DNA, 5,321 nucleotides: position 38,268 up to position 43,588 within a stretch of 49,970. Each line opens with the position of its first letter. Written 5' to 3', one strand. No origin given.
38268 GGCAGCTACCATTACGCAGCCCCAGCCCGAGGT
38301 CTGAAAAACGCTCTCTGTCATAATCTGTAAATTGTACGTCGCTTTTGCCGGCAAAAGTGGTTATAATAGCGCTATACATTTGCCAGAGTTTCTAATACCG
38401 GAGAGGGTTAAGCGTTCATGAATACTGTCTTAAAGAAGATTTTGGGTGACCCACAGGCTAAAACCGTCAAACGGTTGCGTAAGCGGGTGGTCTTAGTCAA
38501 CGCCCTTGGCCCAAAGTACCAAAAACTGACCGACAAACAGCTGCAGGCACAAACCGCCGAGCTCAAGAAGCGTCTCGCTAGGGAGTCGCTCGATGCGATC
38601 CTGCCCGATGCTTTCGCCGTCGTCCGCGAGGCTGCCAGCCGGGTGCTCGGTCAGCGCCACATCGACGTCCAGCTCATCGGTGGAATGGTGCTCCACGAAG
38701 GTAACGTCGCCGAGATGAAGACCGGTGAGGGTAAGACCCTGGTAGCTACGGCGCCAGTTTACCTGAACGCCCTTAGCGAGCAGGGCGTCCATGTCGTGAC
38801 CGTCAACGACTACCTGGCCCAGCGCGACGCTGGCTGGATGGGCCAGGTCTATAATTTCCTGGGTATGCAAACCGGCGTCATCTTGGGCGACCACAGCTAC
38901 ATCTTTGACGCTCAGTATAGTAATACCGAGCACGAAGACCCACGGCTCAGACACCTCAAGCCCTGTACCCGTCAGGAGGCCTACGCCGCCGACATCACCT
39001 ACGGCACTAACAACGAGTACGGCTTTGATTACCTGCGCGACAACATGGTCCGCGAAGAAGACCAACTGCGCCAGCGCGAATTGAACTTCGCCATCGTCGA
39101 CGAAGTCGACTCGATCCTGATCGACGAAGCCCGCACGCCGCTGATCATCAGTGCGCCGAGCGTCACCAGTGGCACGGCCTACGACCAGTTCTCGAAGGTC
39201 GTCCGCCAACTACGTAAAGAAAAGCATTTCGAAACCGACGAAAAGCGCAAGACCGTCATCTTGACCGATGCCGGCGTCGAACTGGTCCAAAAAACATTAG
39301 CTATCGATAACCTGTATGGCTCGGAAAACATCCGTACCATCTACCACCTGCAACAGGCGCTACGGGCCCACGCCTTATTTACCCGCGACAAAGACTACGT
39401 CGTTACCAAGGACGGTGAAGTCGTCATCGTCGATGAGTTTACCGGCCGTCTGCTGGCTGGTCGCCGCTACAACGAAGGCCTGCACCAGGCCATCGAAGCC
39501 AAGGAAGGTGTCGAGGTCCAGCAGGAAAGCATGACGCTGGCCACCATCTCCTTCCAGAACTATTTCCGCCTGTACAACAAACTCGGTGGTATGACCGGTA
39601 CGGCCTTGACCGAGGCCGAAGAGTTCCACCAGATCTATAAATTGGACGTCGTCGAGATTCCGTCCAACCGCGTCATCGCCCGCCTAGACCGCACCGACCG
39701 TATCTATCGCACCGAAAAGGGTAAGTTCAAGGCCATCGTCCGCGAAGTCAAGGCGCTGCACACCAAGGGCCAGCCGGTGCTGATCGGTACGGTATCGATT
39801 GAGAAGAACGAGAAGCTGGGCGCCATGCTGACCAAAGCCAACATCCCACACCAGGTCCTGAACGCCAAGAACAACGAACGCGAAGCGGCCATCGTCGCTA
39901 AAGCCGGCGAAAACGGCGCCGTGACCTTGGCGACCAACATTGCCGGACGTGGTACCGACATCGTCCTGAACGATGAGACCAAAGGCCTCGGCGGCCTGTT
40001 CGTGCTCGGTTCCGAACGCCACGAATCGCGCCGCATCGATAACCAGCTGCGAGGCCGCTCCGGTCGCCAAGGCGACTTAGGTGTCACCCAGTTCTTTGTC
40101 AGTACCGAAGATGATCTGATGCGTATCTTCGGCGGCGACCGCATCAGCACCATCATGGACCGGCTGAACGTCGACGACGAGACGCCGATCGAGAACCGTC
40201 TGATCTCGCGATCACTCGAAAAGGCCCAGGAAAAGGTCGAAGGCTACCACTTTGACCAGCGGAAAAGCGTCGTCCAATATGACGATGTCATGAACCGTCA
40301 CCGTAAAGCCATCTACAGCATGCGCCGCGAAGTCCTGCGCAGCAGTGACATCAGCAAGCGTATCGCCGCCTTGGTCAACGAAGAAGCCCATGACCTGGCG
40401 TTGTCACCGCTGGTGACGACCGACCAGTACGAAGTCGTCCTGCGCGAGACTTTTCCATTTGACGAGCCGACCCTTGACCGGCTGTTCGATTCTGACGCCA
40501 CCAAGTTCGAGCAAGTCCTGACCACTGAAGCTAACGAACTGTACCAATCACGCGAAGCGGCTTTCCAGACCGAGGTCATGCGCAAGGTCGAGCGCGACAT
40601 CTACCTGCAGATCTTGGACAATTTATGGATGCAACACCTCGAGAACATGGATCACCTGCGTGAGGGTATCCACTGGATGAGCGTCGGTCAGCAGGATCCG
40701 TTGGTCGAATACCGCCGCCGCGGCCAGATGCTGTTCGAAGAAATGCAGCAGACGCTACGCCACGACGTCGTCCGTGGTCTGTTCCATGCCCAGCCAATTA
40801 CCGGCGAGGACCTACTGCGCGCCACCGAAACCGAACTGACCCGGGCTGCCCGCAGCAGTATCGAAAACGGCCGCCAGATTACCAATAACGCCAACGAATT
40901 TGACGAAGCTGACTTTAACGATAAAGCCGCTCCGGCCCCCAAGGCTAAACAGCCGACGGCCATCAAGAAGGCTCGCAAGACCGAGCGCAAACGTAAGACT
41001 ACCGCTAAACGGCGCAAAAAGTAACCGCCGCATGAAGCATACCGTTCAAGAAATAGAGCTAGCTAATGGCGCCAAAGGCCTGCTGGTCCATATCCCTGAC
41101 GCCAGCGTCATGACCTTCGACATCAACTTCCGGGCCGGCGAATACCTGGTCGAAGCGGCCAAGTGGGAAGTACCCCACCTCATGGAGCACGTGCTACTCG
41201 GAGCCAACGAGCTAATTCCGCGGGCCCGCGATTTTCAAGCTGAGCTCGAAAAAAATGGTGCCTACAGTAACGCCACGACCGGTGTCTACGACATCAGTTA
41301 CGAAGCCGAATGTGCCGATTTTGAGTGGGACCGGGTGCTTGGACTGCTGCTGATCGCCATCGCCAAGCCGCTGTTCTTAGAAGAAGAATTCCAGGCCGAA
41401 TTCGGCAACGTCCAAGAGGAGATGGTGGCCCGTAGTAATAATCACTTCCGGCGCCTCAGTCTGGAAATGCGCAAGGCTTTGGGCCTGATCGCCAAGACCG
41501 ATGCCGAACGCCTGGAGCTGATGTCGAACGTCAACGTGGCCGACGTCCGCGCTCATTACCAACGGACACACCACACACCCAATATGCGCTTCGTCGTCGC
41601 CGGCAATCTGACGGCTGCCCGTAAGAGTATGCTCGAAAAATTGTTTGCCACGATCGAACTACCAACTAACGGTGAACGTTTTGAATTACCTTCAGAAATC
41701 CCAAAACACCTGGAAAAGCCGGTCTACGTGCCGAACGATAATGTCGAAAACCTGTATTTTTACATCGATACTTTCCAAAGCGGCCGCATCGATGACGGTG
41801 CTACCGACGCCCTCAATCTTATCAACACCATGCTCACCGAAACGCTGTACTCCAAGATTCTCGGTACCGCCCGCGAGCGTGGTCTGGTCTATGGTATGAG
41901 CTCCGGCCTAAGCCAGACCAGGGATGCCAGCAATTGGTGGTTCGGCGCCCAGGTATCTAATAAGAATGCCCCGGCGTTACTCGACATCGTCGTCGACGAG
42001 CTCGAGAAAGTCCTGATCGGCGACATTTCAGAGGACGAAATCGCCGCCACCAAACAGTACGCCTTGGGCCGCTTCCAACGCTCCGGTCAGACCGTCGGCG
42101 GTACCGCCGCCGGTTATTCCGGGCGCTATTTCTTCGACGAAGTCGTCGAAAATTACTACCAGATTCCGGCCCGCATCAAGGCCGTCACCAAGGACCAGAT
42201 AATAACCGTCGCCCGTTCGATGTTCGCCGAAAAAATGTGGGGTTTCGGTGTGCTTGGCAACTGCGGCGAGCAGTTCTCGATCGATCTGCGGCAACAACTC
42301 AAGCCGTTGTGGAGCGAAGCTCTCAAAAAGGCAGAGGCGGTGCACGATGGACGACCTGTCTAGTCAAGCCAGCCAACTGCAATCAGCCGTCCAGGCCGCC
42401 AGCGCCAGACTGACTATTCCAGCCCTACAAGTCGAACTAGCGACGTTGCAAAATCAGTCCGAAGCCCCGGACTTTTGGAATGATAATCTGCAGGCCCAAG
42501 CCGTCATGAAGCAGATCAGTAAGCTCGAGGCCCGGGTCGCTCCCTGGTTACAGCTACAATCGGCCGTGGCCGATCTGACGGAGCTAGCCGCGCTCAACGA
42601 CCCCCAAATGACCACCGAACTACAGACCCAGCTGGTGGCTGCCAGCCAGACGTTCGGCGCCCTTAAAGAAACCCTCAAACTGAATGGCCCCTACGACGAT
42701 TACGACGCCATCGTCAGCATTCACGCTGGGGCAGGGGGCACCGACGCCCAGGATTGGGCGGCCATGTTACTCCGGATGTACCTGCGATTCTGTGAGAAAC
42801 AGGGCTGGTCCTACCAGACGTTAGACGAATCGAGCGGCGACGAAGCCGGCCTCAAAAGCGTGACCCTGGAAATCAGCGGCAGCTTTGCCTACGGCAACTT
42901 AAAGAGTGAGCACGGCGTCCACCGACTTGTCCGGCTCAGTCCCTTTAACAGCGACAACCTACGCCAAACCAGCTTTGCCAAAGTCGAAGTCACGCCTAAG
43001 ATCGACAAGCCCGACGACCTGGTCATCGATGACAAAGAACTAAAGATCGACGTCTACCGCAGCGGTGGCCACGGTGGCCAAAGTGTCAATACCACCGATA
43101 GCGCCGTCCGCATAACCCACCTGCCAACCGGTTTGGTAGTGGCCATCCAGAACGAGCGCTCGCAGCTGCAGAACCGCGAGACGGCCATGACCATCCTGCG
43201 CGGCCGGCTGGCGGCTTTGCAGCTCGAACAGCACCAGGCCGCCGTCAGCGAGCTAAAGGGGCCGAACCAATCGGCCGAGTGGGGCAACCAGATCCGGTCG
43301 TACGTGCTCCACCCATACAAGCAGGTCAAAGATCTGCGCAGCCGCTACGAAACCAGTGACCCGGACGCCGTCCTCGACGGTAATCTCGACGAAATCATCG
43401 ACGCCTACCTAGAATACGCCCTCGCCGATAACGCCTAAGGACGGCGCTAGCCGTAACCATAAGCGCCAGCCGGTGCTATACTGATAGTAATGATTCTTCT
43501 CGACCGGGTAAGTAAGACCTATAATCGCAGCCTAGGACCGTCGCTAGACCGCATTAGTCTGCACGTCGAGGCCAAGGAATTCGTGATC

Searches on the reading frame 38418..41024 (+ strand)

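Call 12: search_protein_families(library=pfam, proteins=[window:38418-41024:+])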
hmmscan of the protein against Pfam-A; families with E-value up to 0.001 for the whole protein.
window:38418-41024:+ (868 aa): 4 families
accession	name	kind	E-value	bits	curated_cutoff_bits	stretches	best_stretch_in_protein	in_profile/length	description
PF07517.20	SecA_DEAD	-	2.2e-121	405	24.6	1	5-404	1-290/290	SecA DEAD-like domain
PF21090.3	P-loop_SecA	-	2.8e-72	243.1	27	2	420-520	2-102/205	SecA P-loop domain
PF07516.18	SecA_SW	-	3.9e-54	184.2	26.7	1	590-792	1-200/200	SecA Wing and Scaffold domain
PF01043.26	SecA_PP_bind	-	2.5e-40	137.9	23.5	1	253-360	4-110/110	SecA preprotein cross-linking domain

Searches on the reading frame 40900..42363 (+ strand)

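Call 12: search_protein_families(library=pfam, proteins=[window:40900-42363:+])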
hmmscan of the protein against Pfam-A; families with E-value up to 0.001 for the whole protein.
window:40900-42363:+ (487 aa): 2 families
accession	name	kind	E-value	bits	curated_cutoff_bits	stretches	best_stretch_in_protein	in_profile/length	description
PF05193.26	Peptidase_M16_C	-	2.5e-23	83.3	23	1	210-386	1-179/181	Peptidase M16 inactive domain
PF00675.25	Peptidase_M16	-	9.3e-10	39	22.3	1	92-190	34-130/149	Insulinase (Peptidase family M16)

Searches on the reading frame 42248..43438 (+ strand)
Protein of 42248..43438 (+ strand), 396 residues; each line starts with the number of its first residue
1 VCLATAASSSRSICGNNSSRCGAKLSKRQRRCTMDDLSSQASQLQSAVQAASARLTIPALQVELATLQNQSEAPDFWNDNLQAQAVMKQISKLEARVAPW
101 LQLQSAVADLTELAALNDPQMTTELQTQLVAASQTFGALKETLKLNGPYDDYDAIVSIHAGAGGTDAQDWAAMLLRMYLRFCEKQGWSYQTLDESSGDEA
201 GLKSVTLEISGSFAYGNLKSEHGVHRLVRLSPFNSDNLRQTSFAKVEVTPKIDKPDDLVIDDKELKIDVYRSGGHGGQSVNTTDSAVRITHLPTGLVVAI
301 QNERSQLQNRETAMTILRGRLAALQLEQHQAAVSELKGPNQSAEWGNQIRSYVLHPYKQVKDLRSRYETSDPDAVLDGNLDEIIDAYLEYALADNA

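Call 12: search_protein_families(library=pfam, proteins=[window:42248-43438:+])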
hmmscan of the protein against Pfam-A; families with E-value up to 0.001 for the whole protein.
window:42248-43438:+ (396 aa): 2 families
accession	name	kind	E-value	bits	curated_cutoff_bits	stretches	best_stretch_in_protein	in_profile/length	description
PF03462.23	PCRF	-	3.1e-53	180.9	24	1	61-246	2-194/194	PCRF domain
PF00472.26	RF-1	-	1.1e-37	128.9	35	1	258-364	5-116/116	RF-1 domain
